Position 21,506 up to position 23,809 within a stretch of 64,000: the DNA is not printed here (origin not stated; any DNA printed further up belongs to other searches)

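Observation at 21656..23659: Hydrogenase H-domain fused directly to a histidine kinase: candidate one-protein H2 sensor-transmitter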

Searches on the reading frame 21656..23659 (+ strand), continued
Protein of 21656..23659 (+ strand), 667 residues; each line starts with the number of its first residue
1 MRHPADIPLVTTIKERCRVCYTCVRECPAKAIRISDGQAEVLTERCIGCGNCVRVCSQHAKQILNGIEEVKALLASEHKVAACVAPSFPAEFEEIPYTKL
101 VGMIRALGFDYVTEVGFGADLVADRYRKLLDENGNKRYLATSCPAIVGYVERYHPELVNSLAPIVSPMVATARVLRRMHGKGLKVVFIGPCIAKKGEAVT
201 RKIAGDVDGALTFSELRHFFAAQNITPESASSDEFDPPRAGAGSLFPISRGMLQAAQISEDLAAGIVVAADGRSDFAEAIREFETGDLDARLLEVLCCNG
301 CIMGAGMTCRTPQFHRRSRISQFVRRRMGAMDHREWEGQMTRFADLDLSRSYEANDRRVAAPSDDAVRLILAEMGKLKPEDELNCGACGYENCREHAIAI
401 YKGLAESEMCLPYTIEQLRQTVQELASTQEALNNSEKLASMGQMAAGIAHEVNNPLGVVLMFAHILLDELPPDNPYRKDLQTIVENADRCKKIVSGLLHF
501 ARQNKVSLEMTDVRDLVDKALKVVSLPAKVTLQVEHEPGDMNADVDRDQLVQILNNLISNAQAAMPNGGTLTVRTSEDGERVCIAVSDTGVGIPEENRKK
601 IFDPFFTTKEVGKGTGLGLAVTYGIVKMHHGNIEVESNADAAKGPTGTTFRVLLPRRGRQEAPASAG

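Call 10: find_homologous_proteins(query=window:21656-23659:+, max_evalue=1e-10)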
Query window:21656-23659:+ (667 aa): 7994 proteins with E <= 1e-10 among 8000 candidates; the best 120 are listed.
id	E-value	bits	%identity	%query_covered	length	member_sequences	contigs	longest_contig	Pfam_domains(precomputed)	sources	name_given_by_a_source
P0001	0.0e+0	1498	100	99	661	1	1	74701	PF02906.20,PF04060.19,PF00037.33,PF02518.32,PF00512.32,PF12838.13,PF25160.2,PF13237.12,PF13187.12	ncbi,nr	ncbi:MAG: 4Fe-4S binding protein [Phycisphaerales bacterium]|nr:4Fe-4S binding protein [Phycisphaera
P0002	0.0e+0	1375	90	100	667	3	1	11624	PF02906.20,PF04060.19,PF00037.33,PF02518.32,PF00512.32,PF25160.2,PF13237.12,PF13187.12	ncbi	-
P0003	0.0e+0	1080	72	99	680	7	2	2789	PF02906.20,PF04060.19,PF00037.33,PF02518.32,PF00512.32,PF12838.13,PF13237.12,PF13187.12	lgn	-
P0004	0.0e+0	1072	72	99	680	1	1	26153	PF02906.20,PF04060.19,PF00037.33,PF02518.32,PF00512.32,PF12838.13,PF25160.2,PF13237.12,PF13187.12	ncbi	-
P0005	0.0e+0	1069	72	99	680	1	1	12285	PF02906.20,PF04060.19,PF00037.33,PF02518.32,PF00512.32,PF12838.13,PF13237.12,PF13187.12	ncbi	-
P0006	0.0e+0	1056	70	99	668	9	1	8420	PF02906.20,PF04060.19,PF00037.33,PF02518.32,PF00512.32,PF12838.13,PF13237.12,PF13187.12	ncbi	ncbi:MAG: [Fe-Fe] hydrogenase large subunit C-terminal domain-containing protein [Phycisphaerae bact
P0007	0.0e+0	1043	71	96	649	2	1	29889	PF02906.20,PF04060.19,PF00037.33,PF02518.32,PF00512.32,PF25160.2,PF13237.12,PF13187.12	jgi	-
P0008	0.0e+0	1041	69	99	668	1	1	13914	PF02906.20,PF04060.19,PF00037.33,PF02518.32,PF00512.32,PF12838.13,PF25160.2,PF13237.12,PF13187.12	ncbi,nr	ncbi:MAG TPA: [Fe-Fe] hydrogenase large subunit C-terminal domain-containing protein [Phycisphaerae 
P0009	0.0e+0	1041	70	98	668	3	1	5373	PF02906.20,PF04060.19,PF00037.33,PF02518.32,PF00512.32,PF12838.13,PF13237.12,PF13187.12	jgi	-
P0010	0.0e+0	1037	69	99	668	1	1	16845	PF02906.20,PF04060.19,PF00037.33,PF02518.32,PF00512.32,PF12838.13,PF13237.12,PF13187.12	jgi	jgi:two-component system NtrC family sensor kinase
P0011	0.0e+0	1036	69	98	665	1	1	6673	PF02906.20,PF04060.19,PF00037.33,PF02518.32,PF00512.32,PF12838.13,PF13237.12,PF13187.12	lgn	-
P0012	0.0e+0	1033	69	99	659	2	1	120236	PF02906.20,PF04060.19,PF00037.33,PF02518.32,PF00512.32,PF12838.13,PF25160.2,PF13237.12,PF13187.12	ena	-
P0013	0.0e+0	1030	69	99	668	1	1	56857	PF02906.20,PF04060.19,PF00037.33,PF02518.32,PF00512.32,PF12838.13,PF13237.12,PF13187.12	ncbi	-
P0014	0.0e+0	1030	68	99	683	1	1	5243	PF02906.20,PF04060.19,PF00037.33,PF02518.32,PF00512.32,PF12838.13,PF13237.12,PF13187.12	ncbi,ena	-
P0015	0.0e+0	1023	68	99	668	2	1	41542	PF02906.20,PF04060.19,PF00037.33,PF02518.32,PF00512.32,PF12838.13,PF13237.12,PF13187.12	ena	-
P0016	0.0e+0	1023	69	99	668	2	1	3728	PF02906.20,PF04060.19,PF00037.33,PF02518.32,PF00512.32,PF12838.13,PF25160.2,PF13237.12,PF13187.12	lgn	-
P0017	0.0e+0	1022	69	99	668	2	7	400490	PF02906.20,PF04060.19,PF00037.33,PF02518.32,PF00512.32,PF12838.13,PF25160.2,PF13237.12,PF13187.12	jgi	-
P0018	4.0e-298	1009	68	98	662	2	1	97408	PF02906.20,PF04060.19,PF00037.33,PF02518.32,PF00512.32,PF12838.13,PF25160.2,PF13237.12,PF13187.12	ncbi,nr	ncbi:MAG: 4Fe-4S binding protein [Phycisphaerae bacterium]|nr:4Fe-4S binding protein [Phycisphaerae 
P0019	4.9e-298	1008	68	98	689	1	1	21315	PF02906.20,PF04060.19,PF00037.33,PF02518.32,PF00512.32,PF12838.13,PF25160.2,PF13237.12,PF13187.12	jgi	jgi:signal transduction histidine kinase/iron only hydrogenase large subunit-like protein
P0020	1.4e-297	1007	67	97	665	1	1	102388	PF02906.20,PF04060.19,PF12837.13,PF00037.33,PF02518.32,PF00512.32,PF12838.13,PF13237.12,PF13187.12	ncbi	-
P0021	7.0e-297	1004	68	97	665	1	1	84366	PF02906.20,PF04060.19,PF00037.33,PF02518.32,PF00512.32,PF12838.13,PF13237.12,PF13187.12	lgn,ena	-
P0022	2.5e-296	1003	68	97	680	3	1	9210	PF02906.20,PF04060.19,PF00037.33,PF02518.32,PF00512.32,PF12838.13,PF25160.2,PF13237.12,PF13187.12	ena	-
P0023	8.7e-295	997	67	99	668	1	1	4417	PF02906.20,PF04060.19,PF00037.33,PF02518.32,PF00512.32,PF12838.13,PF13237.12,PF13187.12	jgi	-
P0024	2.7e-294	996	67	99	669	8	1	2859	PF02906.20,PF04060.19,PF00037.33,PF02518.32,PF00512.32,PF12838.13,PF25160.2,PF13237.12,PF13187.12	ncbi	-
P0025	2.9e-294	996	67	99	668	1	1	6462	PF02906.20,PF04060.19,PF12837.13,PF00037.33,PF02518.32,PF00512.32,PF12838.13,PF25160.2,PF13237.12,PF13187.12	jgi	jgi:signal transduction histidine kinase/ferredoxin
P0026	5.6e-294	995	67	97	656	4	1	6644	PF02906.20,PF04060.19,PF00037.33,PF02518.32,PF00512.32,PF13237.12,PF13187.12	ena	-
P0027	2.7e-293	993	66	100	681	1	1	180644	PF02906.20,PF04060.19,PF00037.33,PF02518.32,PF00512.32,PF12838.13,PF25160.2,PF13237.12,PF13187.12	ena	-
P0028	3.6e-293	992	66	99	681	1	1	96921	PF02906.20,PF04060.19,PF00037.33,PF02518.32,PF00512.32,PF12838.13,PF25160.2,PF13237.12,PF13187.12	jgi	-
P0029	1.3e-292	990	66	99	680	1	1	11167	PF02906.20,PF04060.19,PF00037.33,PF02518.32,PF00512.32,PF12838.13,PF25160.2,PF13237.12,PF13187.12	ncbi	-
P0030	1.5e-292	990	66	99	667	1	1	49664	PF02906.20,PF04060.19,PF00037.33,PF02518.32,PF00512.32,PF12838.13,PF13237.12,PF13187.12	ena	-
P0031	2.2e-292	990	67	98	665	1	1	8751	PF02906.20,PF04060.19,PF00037.33,PF02518.32,PF00512.32,PF12838.13,PF13237.12,PF13187.12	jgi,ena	-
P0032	6.4e-292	988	67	98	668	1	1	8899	PF02906.20,PF04060.19,PF00037.33,PF02518.32,PF00512.32,PF12838.13,PF13237.12,PF13187.12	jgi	-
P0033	9.1e-292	987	65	99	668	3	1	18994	PF02906.20,PF04060.19,PF00037.33,PF02518.32,PF00512.32,PF12838.13,PF25160.2,PF13237.12,PF13187.12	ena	-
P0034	1.3e-291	987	65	100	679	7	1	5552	PF02906.20,PF12797.13,PF04060.19,PF00037.33,PF02518.32,PF00512.32,PF12838.13,PF13237.12,PF13187.12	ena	-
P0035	1.3e-291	987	67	99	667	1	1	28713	PF02906.20,PF04060.19,PF00037.33,PF02518.32,PF00512.32,PF12838.13,PF25160.2,PF13237.12,PF13187.12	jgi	jgi:signal transduction histidine kinase/iron only hydrogenase large subunit-like protein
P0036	1.3e-291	987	64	99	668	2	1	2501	PF02906.20,PF04060.19,PF00037.33,PF02518.32,PF00512.32,PF13237.12,PF13187.12,PF14501.13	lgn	-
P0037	3.9e-291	985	66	99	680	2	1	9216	PF02906.20,PF04060.19,PF00037.33,PF02518.32,PF00512.32,PF12838.13,PF25160.2,PF13237.12,PF13187.12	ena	-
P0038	4.4e-291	985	66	98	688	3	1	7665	PF14697.12,PF02906.20,PF04060.19,PF00037.33,PF02518.32,PF00512.32,PF12838.13,PF25160.2,PF13237.12,PF13187.12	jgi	jgi:signal transduction histidine kinase/Fe-S-cluster-containing hydrogenase component 2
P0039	6.6e-291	985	65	99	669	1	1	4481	PF02906.20,PF04060.19,PF00037.33,PF02518.32,PF00512.32,PF13237.12,PF13187.12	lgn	-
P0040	1.3e-290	984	66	99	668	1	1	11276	PF02906.20,PF04060.19,PF00037.33,PF02518.32,PF00512.32,PF12838.13,PF25160.2,PF13237.12,PF13187.12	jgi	jgi:signal transduction histidine kinase/Pyruvate/2-oxoacid:ferredoxin oxidoreductase delta subunit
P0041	2.5e-290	983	66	99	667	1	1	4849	PF02906.20,PF04060.19,PF00037.33,PF02518.32,PF00512.32,PF12838.13,PF13237.12,PF13187.12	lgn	-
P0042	3.8e-290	982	66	99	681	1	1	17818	PF10090.16,PF02906.20,PF04060.19,PF00037.33,PF02518.32,PF00512.32,PF12838.13,PF13237.12,PF13187.12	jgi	jgi:signal transduction histidine kinase/Fe-S-cluster-containing hydrogenase component 2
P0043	3.9e-290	982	66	99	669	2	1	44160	PF02906.20,PF04060.19,PF00037.33,PF02518.32,PF00512.32,PF13237.12,PF13187.12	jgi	jgi:iron only hydrogenase large subunit-like protein/nitrogen-specific signal transduction histidine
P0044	4.9e-290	982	67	99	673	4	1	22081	PF10090.16,PF02906.20,PF04060.19,PF00037.33,PF02518.32,PF00512.32,PF12838.13,PF25160.2,PF13237.12,PF13187.12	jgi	-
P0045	4.9e-290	982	66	99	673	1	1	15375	PF02906.20,PF04060.19,PF00037.33,PF02518.32,PF00512.32,PF12838.13,PF13237.12,PF13187.12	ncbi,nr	ncbi:MAG: 4Fe-4S binding protein [Planctomycetes bacterium]|nr:4Fe-4S binding protein [Planctomyceto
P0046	1.3e-289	980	65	99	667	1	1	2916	PF02906.20,PF04060.19,PF12837.13,PF00037.33,PF02518.32,PF00512.32,PF12838.13,PF13237.12,PF13187.12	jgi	jgi:iron only hydrogenase large subunit-like protein/nitrogen-specific signal transduction histidine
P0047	2.4e-289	979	65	99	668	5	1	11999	PF02906.20,PF04060.19,PF02518.32,PF00512.32,PF13237.12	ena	-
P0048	2.5e-289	979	65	98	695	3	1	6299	PF02906.20,PF04060.19,PF00037.33,PF02518.32,PF00512.32,PF12838.13,PF25160.2,PF13237.12,PF13187.12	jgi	-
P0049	2.5e-289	979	66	99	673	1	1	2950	PF02906.20,PF04060.19,PF00037.33,PF02518.32,PF00512.32,PF12838.13,PF25160.2,PF13237.12,PF13187.12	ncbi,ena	-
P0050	4.5e-289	979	65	99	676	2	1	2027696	PF02906.20,PF04060.19,PF02518.32,PF00512.32,PF13237.12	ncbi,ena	-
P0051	6.1e-289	978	65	99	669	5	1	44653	PF02906.20,PF04060.19,PF00037.33,PF02518.32,PF00512.32,PF12838.13,PF25160.2,PF13237.12,PF13187.12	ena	-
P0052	8.0e-289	978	67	99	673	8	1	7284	PF10090.16,PF02906.20,PF04060.19,PF00037.33,PF02518.32,PF00512.32,PF12838.13,PF25160.2,PF13237.12,PF13187.12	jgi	-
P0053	8.6e-289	978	65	99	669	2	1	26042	PF02906.20,PF04060.19,PF00037.33,PF02518.32,PF00512.32,PF13237.12,PF13187.12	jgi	jgi:signal transduction histidine kinase/iron only hydrogenase large subunit-like protein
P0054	1.1e-288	977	65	100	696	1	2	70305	PF02906.20,PF04060.19,PF00037.33,PF02518.32,PF00512.32,PF12838.13,PF13237.12,PF13187.12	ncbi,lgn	-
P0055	1.1e-288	977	66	99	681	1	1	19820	PF02906.20,PF04060.19,PF00037.33,PF02518.32,PF00512.32,PF12838.13,PF13237.12,PF13187.12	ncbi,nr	ncbi:MAG: 4Fe-4S binding protein [Verrucomicrobia bacterium]|nr:4Fe-4S binding protein [Verrucomicro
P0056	2.0e-288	976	66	99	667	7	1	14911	PF02906.20,PF04060.19,PF00037.33,PF02518.32,PF00512.32,PF25160.2,PF13237.12,PF13187.12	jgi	-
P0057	3.0e-288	976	66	99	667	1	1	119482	PF02906.20,PF04060.19,PF00037.33,PF02518.32,PF00512.32,PF12838.13,PF13237.12,PF13187.12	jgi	jgi:signal transduction histidine kinase/Fe-S-cluster-containing hydrogenase component 2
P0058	5.8e-288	975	65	99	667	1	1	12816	PF02906.20,PF04060.19,PF12837.13,PF00037.33,PF02518.32,PF00512.32,PF12838.13,PF13237.12,PF13187.12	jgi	jgi:iron only hydrogenase large subunit-like protein/nitrogen-specific signal transduction histidine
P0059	5.8e-288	975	65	99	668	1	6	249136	PF02906.20,PF04060.19,PF00037.33,PF02518.32,PF00512.32,PF12838.13,PF25160.2,PF13237.12,PF13187.12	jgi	jgi:signal transduction histidine kinase/ferredoxin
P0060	8.7e-288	974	65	99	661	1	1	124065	PF02906.20,PF04060.19,PF00037.33,PF02518.32,PF00512.32,PF12838.13,PF25160.2,PF13237.12,PF13187.12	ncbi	ncbi:MAG: [Fe-Fe] hydrogenase large subunit C-terminal domain-containing protein [Phycisphaerae bact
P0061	9.4e-288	974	65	98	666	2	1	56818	PF02906.20,PF04060.19,PF12837.13,PF00037.33,PF02518.32,PF00512.32,PF12838.13,PF25160.2,PF13237.12,PF13187.12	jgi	jgi:two-component system NtrC family sensor kinase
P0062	2.0e-286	970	64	99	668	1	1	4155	PF02906.20,PF04060.19,PF00037.33,PF02518.32,PF00512.32,PF12838.13,PF25160.2,PF13237.12,PF13187.12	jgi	jgi:signal transduction histidine kinase/iron only hydrogenase large subunit-like protein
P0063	2.2e-286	970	65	99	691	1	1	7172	PF02906.20,PF04060.19,PF00037.33,PF02518.32,PF00512.32,PF12838.13,PF25160.2,PF13237.12,PF13187.12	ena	-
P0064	3.7e-286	969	65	99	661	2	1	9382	PF02906.20,PF04060.19,PF00037.33,PF02518.32,PF00512.32,PF12838.13,PF25160.2,PF13237.12,PF13187.12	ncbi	ncbi:MAG: [Fe-Fe] hydrogenase large subunit C-terminal domain-containing protein [Planctomycetota ba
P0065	5.0e-286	969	64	98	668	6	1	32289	PF02906.20,PF04060.19,PF12837.13,PF00037.33,PF02518.32,PF00512.32,PF12838.13,PF13237.12,PF13187.12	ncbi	-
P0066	5.6e-286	968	65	98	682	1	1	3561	PF02906.20,PF04060.19,PF00037.33,PF02518.32,PF00512.32,PF12838.13,PF13237.12,PF13187.12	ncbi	-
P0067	7.2e-286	968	63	99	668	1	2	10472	PF02906.20,PF04060.19,PF12837.13,PF00037.33,PF02518.32,PF00512.32,PF12838.13,PF13237.12,PF13187.12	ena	-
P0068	2.0e-285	967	65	98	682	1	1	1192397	PF02906.20,PF04060.19,PF00037.33,PF02518.32,PF00512.32,PF13237.12,PF13187.12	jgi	jgi:two-component system NtrC family sensor kinase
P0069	2.6e-285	966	66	99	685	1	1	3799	PF02906.20,PF04060.19,PF00037.33,PF02518.32,PF00512.32,PF12838.13,PF25160.2,PF13237.12,PF13187.12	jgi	-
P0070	3.0e-285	966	66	99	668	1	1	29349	PF02906.20,PF04060.19,PF12837.13,PF00037.33,PF02518.32,PF00512.32,PF12838.13,PF25160.2,PF13237.12,PF13187.12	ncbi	-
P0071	3.2e-285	966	64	99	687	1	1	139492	PF02906.20,PF04060.19,PF00037.33,PF02518.32,PF00512.32,PF12838.13,PF13237.12,PF13187.12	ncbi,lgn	-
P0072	4.6e-285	965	64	99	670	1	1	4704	PF02906.20,PF04060.19,PF00037.33,PF02518.32,PF00512.32,PF12838.13,PF25160.2,PF13237.12,PF13187.12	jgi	jgi:two-component system NtrC family sensor kinase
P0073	5.5e-285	965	65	98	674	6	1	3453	PF02906.20,PF12797.13,PF04060.19,PF12837.13,PF00037.33,PF02518.32,PF00512.32,PF12838.13,PF25160.2,PF13237.12,PF13187.12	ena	-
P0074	6.0e-285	965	65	99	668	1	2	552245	PF02906.20,PF04060.19,PF00037.33,PF02518.32,PF00512.32,PF12838.13,PF25160.2,PF13237.12,PF13187.12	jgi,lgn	jgi:signal transduction histidine kinase/Fe-S-cluster-containing hydrogenase component 2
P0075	9.8e-285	964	65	98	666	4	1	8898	PF02906.20,PF04060.19,PF00037.33,PF02518.32,PF00512.32,PF12838.13,PF25160.2,PF13237.12,PF13187.12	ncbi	-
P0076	1.0e-284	964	65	99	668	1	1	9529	PF02906.20,PF04060.19,PF12837.13,PF00037.33,PF02518.32,PF00512.32,PF12838.13,PF13237.12,PF13187.12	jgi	jgi:signal transduction histidine kinase/Fe-S-cluster-containing hydrogenase component 2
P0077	1.6e-284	964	63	98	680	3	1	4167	PF02906.20,PF04060.19,PF00037.33,PF02518.32,PF00512.32,PF12838.13,PF13589.13,PF25160.2,PF13237.12,PF13187.12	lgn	-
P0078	2.0e-284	963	64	98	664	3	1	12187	PF14697.12,PF02906.20,PF04060.19,PF00037.33,PF02518.32,PF00512.32,PF12838.13,PF25160.2,PF13237.12,PF13187.12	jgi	jgi:signal transduction histidine kinase/iron only hydrogenase large subunit-like protein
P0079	2.0e-284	963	66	98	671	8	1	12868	PF02906.20,PF04060.19,PF00037.33,PF02518.32,PF00512.32,PF12838.13,PF13237.12,PF13187.12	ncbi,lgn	-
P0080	2.6e-284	963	64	99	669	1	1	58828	PF02906.20,PF04060.19,PF00037.33,PF02518.32,PF00512.32,PF12838.13,PF25160.2,PF13237.12,PF13187.12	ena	-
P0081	4.2e-284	962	65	100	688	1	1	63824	PF02906.20,PF04060.19,PF00037.33,PF02518.32,PF00512.32,PF12838.13,PF25160.2,PF13237.12,PF13187.12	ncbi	-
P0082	6.9e-284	961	64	98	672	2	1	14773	PF02906.20,PF04060.19,PF00037.33,PF02518.32,PF00512.32,PF12838.13,PF25160.2,PF13237.12,PF13187.12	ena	-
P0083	7.5e-284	961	64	99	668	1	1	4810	PF02906.20,PF04060.19,PF00037.33,PF02518.32,PF00512.32,PF13237.12,PF13187.12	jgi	jgi:iron only hydrogenase large subunit-like protein/nitrogen-specific signal transduction histidine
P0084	1.3e-283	961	66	97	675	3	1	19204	PF02906.20,PF04060.19,PF02518.32,PF00512.32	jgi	-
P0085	1.5e-283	960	64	98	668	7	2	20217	PF02906.20,PF04060.19,PF00037.33,PF02518.32,PF00512.32,PF13237.12,PF13187.12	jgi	jgi:two-component system NtrC family sensor kinase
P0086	1.7e-283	960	65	98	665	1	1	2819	PF02906.20,PF04060.19,PF00037.33,PF02518.32,PF00512.32,PF12838.13,PF13237.12,PF13187.12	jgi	-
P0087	2.0e-283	960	64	99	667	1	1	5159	PF02906.20,PF04060.19,PF00037.33,PF02518.32,PF00512.32,PF12838.13,PF13237.12,PF13187.12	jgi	-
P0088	2.4e-283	960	64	99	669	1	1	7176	PF02906.20,PF04060.19,PF00037.33,PF02518.32,PF00512.32,PF12838.13,PF13237.12,PF13187.12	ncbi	-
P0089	3.3e-283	959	65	99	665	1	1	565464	PF02906.20,PF04060.19,PF12837.13,PF00037.33,PF02518.32,PF00512.32,PF12838.13,PF25160.2,PF13237.12,PF13187.12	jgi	jgi:signal transduction histidine kinase/Fe-S-cluster-containing hydrogenase component 2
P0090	3.4e-283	959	64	99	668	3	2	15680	PF10090.16,PF02906.20,PF04060.19,PF00037.33,PF02518.32,PF00512.32,PF12838.13,PF25160.2,PF13237.12,PF13187.12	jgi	-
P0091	4.6e-283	959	65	98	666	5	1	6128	PF02906.20,PF04060.19,PF00037.33,PF02518.32,PF00512.32,PF25160.2,PF13237.12,PF13187.12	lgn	-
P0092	6.6e-283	958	64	99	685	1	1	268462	PF02906.20,PF04060.19,PF00037.33,PF02518.32,PF00512.32,PF12838.13,PF13237.12,PF13187.12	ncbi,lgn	-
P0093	9.1e-283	958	65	98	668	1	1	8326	PF02906.20,PF04060.19,PF12837.13,PF00037.33,PF02518.32,PF00512.32,PF12838.13,PF25160.2,PF13237.12,PF13187.12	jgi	-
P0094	9.9e-283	958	62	99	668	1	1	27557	PF02906.20,PF04060.19,PF02518.32,PF00512.32,PF12838.13,PF13237.12,PF13187.12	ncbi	-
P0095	1.1e-282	957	65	98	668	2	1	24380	PF02906.20,PF04060.19,PF00037.33,PF02518.32,PF00512.32,PF12838.13,PF25160.2,PF13237.12,PF13187.12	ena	-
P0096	1.4e-282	957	63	99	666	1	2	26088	PF02906.20,PF04060.19,PF00037.33,PF02518.32,PF00512.32,PF12838.13,PF13237.12,PF13187.12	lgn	-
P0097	1.4e-282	957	65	99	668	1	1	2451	PF02906.20,PF04060.19,PF00037.33,PF02518.32,PF00512.32,PF12838.13,PF25160.2,PF13237.12,PF13187.12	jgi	jgi:signal transduction histidine kinase/NAD-dependent dihydropyrimidine dehydrogenase PreA subunit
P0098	1.7e-282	957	64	98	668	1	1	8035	PF02906.20,PF04060.19,PF00037.33,PF02518.32,PF00512.32,PF12838.13,PF25160.2,PF13237.12,PF13187.12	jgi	jgi:signal transduction histidine kinase/Fe-S-cluster-containing hydrogenase component 2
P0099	2.3e-282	956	64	99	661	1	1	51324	PF02906.20,PF04060.19,PF00037.33,PF02518.32,PF00512.32,PF12838.13,PF25160.2,PF13237.12,PF13187.12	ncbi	-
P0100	3.5e-282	956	64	98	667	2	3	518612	PF02906.20,PF04060.19,PF12837.13,PF00037.33,PF02518.32,PF00512.32,PF12838.13,PF25160.2,PF13237.12,PF13187.12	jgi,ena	-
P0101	3.7e-282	956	65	97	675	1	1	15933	PF02906.20,PF04060.19,PF00037.33,PF02518.32,PF00512.32,PF12838.13,PF25160.2,PF13237.12,PF13187.12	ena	-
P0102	5.4e-282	955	64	98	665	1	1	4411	PF02906.20,PF04060.19,PF00037.33,PF02518.32,PF00512.32,PF12838.13,PF13237.12,PF13187.12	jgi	jgi:two-component system NtrC family sensor kinase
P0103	7.9e-282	955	65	98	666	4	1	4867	PF02906.20,PF04060.19,PF12837.13,PF00037.33,PF02518.32,PF00512.32,PF12838.13,PF13237.12,PF13187.12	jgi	jgi:signal transduction histidine kinase/iron only hydrogenase large subunit-like protein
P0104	8.2e-282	955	64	99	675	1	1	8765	PF02906.20,PF04060.19,PF00037.33,PF02518.32,PF00512.32,PF12838.13,PF13237.12,PF13187.12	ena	-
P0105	1.0e-281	954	65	98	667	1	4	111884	PF02906.20,PF04060.19,PF00037.33,PF02518.32,PF00512.32,PF12838.13,PF13237.12,PF13187.12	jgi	-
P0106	1.3e-281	954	65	98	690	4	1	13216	PF02906.20,PF04060.19,PF00037.33,PF02518.32,PF00512.32,PF12838.13,PF13237.12,PF13187.12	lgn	-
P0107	1.7e-281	954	65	98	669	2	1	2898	PF02906.20,PF04060.19,PF00037.33,PF02518.32,PF00512.32,PF12838.13,PF25160.2,PF13237.12,PF13187.12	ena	-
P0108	2.6e-281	953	65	98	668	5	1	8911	PF02906.20,PF04060.19,PF00037.33,PF02518.32,PF00512.32,PF12838.13,PF13237.12,PF13187.12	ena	-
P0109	3.4e-281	953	64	100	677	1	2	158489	PF02906.20,PF04060.19,PF12837.13,PF00037.33,PF02518.32,PF00512.32,PF12838.13,PF13237.12,PF13187.12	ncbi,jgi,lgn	ncbi:MAG: [Fe-Fe] hydrogenase large subunit C-terminal domain-containing protein [Phycisphaerae bact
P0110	3.7e-281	952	64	97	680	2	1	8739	PF02906.20,PF04060.19,PF00037.33,PF02518.32,PF00512.32,PF12838.13,PF13237.12,PF13187.12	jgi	jgi:signal transduction histidine kinase/iron only hydrogenase large subunit-like protein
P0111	5.0e-281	952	65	98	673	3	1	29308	PF02906.20,PF12797.13,PF04060.19,PF12837.13,PF00037.33,PF02518.32,PF00512.32,PF12838.13,PF25160.2,PF13237.12,PF13187.12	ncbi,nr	ncbi:MAG TPA: histidine kinase [Phycisphaerales bacterium]|nr:histidine kinase [Phycisphaerales bact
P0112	5.3e-281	952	63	98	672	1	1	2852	PF14697.12,PF02906.20,PF04060.19,PF00037.33,PF02518.32,PF00512.32,PF12838.13,PF13237.12,PF13187.12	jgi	-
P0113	7.7e-281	951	63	99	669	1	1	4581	PF14697.12,PF02906.20,PF04060.19,PF00037.33,PF02518.32,PF00512.32,PF12838.13,PF13237.12,PF13187.12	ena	-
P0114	7.8e-281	951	64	98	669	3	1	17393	PF02906.20,PF04060.19,PF00037.33,PF02518.32,PF00512.32,PF12838.13,PF13237.12,PF13187.12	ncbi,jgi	jgi:iron only hydrogenase large subunit-like protein/nitrogen-specific signal transduction histidine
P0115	1.1e-280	951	64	99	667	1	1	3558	PF02906.20,PF04060.19,PF00037.33,PF02518.32,PF00512.32,PF12838.13,PF25160.2,PF13237.12,PF13187.12,PF14501.13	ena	-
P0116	1.1e-280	951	64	100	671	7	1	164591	PF02906.20,PF04060.19,PF00037.33,PF02518.32,PF00512.32,PF12838.13,PF13237.12,PF13187.12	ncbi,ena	-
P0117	1.3e-280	951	65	99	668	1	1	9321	PF02906.20,PF04060.19,PF12837.13,PF00037.33,PF02518.32,PF00512.32,PF12838.13,PF13237.12,PF13187.12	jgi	jgi:signal transduction histidine kinase/Fe-S-cluster-containing hydrogenase component 2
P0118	1.3e-280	951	63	98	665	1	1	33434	PF02906.20,PF04060.19,PF00037.33,PF02518.32,PF00512.32,PF12838.13,PF13237.12,PF13187.12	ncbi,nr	ncbi:MAG: 4Fe-4S binding protein [Candidatus Latescibacteria bacterium]|nr:4Fe-4S binding protein [C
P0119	1.5e-280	950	65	99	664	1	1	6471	PF02906.20,PF04060.19,PF00037.33,PF02518.32,PF00512.32,PF12838.13,PF13237.12,PF13187.12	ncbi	-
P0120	1.6e-280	950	63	100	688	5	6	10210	PF02906.20,PF04060.19,PF02518.32,PF00512.32,PF13237.12,PF13187.12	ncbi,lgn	-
